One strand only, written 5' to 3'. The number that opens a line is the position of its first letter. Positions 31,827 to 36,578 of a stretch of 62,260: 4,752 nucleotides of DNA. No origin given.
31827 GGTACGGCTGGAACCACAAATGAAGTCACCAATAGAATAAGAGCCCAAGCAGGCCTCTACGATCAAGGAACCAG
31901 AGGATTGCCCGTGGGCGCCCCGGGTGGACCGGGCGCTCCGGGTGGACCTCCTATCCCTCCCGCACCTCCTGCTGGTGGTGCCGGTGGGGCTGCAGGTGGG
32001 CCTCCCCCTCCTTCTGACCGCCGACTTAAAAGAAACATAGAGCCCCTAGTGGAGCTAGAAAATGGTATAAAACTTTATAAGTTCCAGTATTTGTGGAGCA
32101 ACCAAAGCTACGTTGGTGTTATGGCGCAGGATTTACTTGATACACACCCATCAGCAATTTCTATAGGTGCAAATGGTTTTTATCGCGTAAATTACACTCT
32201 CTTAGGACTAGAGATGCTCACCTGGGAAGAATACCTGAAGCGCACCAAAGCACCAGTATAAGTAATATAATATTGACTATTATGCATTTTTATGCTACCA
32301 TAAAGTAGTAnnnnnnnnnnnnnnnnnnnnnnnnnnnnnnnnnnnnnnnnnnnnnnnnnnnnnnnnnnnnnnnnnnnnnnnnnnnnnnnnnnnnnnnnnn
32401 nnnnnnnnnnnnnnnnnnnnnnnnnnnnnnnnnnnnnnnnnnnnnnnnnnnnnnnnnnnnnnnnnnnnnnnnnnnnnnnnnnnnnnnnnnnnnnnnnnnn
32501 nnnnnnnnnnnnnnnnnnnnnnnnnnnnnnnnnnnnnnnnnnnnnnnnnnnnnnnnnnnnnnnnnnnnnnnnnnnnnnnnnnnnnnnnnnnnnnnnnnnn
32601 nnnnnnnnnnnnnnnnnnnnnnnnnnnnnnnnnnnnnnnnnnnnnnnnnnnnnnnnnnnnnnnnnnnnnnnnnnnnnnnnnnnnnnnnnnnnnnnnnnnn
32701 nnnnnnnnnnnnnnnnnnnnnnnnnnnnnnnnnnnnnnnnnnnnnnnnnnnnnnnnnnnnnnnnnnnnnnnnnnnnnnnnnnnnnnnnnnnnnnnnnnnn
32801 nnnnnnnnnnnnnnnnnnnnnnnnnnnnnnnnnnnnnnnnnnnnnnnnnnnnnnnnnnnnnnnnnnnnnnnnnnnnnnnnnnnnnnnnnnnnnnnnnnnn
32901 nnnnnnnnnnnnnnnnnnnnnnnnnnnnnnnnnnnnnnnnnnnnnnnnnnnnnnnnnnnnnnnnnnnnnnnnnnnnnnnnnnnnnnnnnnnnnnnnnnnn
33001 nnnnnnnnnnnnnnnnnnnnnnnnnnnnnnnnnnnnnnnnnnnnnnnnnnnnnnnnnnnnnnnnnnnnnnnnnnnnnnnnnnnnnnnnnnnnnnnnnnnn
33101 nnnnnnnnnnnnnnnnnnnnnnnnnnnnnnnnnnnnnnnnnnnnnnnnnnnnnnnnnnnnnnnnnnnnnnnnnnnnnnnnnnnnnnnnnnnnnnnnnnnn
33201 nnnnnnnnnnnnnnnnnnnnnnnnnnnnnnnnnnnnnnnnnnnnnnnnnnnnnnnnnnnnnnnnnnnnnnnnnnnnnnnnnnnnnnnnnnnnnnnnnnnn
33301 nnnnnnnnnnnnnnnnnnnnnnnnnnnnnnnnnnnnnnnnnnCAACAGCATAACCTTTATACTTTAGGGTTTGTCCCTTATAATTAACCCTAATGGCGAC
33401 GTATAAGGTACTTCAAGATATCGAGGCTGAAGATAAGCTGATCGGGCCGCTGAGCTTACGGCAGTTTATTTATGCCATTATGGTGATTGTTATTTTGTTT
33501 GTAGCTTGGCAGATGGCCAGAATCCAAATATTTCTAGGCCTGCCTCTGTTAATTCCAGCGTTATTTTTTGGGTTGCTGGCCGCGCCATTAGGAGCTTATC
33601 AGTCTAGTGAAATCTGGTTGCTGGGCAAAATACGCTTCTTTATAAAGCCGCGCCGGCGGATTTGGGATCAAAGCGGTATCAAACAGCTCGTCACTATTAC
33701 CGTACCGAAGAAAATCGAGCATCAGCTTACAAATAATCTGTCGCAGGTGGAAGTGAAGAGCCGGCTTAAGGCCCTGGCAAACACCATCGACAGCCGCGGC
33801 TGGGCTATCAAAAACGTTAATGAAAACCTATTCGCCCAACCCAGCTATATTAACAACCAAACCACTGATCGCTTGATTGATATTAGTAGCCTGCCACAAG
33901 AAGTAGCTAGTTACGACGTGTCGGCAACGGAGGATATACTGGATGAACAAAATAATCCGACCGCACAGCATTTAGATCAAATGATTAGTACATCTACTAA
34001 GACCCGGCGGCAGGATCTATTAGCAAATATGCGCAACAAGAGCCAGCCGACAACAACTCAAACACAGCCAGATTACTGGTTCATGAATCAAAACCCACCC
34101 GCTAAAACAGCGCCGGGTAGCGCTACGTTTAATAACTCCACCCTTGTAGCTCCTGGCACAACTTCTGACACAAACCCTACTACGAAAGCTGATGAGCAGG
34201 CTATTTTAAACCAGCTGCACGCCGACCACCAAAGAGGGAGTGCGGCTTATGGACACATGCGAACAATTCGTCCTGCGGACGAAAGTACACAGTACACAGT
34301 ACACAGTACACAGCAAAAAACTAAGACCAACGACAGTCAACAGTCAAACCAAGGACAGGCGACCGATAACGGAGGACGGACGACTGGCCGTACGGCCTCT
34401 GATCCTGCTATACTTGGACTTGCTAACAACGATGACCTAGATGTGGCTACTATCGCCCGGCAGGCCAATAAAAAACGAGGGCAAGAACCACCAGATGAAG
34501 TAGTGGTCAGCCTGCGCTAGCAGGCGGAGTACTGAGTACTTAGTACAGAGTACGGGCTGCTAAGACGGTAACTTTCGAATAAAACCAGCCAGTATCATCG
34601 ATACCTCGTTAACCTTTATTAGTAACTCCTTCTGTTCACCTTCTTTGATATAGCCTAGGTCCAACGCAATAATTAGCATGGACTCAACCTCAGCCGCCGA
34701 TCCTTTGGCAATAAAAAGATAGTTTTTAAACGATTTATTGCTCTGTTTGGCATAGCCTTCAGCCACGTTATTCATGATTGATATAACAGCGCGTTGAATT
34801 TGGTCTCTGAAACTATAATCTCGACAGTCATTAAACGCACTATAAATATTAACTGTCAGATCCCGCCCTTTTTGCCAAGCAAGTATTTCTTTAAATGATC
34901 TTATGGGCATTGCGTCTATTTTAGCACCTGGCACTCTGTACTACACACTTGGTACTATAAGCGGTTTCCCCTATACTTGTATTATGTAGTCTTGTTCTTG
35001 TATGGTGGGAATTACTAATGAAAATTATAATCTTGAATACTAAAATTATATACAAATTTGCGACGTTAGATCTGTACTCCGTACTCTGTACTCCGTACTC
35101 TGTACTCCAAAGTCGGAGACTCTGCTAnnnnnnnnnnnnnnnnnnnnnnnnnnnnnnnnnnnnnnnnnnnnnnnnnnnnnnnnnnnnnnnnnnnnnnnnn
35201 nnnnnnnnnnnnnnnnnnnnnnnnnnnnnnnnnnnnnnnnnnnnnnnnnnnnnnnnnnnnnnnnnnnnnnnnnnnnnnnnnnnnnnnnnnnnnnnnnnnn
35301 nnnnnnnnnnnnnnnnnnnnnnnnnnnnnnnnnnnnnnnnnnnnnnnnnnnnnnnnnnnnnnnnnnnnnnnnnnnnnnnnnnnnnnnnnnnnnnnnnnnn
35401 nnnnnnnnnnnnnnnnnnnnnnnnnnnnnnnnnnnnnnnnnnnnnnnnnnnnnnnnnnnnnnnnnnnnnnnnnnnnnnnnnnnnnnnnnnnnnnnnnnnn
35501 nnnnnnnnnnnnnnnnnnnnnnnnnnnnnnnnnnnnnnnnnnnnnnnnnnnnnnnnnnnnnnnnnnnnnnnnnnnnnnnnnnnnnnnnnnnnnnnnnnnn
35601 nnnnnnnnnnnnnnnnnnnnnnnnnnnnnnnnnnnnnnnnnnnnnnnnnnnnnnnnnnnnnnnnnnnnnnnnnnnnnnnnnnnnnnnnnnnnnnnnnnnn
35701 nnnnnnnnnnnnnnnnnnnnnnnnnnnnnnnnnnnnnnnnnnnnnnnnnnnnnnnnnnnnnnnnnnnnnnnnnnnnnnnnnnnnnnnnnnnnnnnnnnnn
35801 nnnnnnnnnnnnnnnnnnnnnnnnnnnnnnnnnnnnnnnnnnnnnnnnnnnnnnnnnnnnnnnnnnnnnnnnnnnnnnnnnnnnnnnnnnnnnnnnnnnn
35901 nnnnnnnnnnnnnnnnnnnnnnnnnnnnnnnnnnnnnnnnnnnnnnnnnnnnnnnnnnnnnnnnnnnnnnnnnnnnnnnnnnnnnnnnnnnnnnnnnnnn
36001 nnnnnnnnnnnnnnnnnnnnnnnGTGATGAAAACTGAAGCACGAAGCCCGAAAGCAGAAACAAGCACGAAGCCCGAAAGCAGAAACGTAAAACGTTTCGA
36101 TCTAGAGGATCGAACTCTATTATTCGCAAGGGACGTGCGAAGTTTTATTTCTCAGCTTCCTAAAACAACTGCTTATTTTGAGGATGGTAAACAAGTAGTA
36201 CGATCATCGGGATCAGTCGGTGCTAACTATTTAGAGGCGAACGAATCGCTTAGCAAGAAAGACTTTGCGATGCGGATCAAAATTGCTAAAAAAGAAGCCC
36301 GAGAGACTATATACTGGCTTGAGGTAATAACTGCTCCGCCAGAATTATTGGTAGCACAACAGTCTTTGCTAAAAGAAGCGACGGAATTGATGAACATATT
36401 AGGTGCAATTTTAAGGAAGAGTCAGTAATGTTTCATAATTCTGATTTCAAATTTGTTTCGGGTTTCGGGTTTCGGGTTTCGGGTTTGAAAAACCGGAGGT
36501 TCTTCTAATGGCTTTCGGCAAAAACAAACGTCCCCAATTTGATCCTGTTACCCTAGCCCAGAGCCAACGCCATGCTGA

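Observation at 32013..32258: VirB6-like T4SS channel protein ends in a phage tail-spike intramolecular-chaperone (peptidase S74-type) domain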

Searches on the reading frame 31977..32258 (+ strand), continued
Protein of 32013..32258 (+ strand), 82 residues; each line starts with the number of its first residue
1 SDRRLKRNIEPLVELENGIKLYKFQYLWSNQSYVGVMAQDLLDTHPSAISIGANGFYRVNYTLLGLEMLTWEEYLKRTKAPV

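Call 69: get_annotated_region(hit=H15, flank=1500)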
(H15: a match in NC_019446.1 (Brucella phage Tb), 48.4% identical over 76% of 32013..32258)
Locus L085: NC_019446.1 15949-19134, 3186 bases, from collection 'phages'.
description: Brucella phage Tb, complete genome.
organism: Brucella phage Tb (NCBI taxid 1133292)
taxonomy: Viruses; Duplodnaviria; Heunggongvirae; Uroviricota; Caudoviricetes; Perisivirus; Perisivirus Tb
host: Brucella abortus 544; source: -; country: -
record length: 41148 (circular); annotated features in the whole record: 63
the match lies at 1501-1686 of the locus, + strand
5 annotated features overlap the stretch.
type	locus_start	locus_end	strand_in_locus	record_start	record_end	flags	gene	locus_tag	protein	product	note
CDS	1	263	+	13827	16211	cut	-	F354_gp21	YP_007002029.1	amidase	-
CDS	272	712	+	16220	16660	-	-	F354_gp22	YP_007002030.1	acyl-CoA N-acyltransferase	conserved domain acyl-CoA N-acyltransferases (SSF55729) similar to phiKMV-group phages amd acetyl transferases ...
CDS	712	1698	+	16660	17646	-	-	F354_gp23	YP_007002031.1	virion structural protein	-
CDS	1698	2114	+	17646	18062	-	-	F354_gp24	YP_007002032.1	hypothetical protein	-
CDS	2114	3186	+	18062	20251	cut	-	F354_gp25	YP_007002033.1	putative peptidoglycan hydrolase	-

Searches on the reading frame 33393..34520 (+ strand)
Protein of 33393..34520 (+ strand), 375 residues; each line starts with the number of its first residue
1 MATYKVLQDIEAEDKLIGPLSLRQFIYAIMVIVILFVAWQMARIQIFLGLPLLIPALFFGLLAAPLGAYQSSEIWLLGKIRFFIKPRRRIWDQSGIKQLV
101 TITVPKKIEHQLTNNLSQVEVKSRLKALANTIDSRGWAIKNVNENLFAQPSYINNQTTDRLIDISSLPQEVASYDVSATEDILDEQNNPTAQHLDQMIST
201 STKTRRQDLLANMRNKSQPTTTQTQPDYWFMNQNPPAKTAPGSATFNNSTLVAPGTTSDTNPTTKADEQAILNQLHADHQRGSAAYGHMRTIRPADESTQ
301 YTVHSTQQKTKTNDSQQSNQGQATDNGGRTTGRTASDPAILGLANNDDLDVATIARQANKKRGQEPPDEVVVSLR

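Call 8: search_protein_families(library=pfam, proteins=[window:33393-34520:+], max_evalue=0.01)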
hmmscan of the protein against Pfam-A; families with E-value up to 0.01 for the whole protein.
window:33393-34520:+ (375 aa): 1 family
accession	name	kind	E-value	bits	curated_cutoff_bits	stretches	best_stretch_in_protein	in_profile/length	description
PF12666.12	PrgI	-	2.6e-07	31.5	27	1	5-90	1-90/91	PrgI family protein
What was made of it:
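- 33393..34520 (+): PrgI/VirB3-like gene, locus context. PF12666 at 31.5 bits (call 8).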

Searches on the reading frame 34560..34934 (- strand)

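Call 8: search_protein_families(library=pfam, proteins=[window:34560-34934:-], max_evalue=0.01)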
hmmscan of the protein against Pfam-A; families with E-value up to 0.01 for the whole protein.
window:34560-34934:- (124 aa): 1 family
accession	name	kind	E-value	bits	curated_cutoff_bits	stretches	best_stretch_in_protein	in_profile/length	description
PF05635.17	23S_rRNA_IVP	-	8.7e-31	106.7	33.8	1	16-116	2-105/106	23S rRNA-intervening sequence protein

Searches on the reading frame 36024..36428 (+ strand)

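Call 9: search_protein_families(library=pfam, proteins=[window:36024-36428:+], max_evalue=0.01)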
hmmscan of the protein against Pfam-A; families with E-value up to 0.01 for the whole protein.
window:36024-36428:+ (134 aa): 1 family
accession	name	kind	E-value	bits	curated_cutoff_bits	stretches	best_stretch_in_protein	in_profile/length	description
PF05635.17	23S_rRNA_IVP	-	3.4e-13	50.2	33.8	1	31-126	9-104/106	23S rRNA-intervening sequence protein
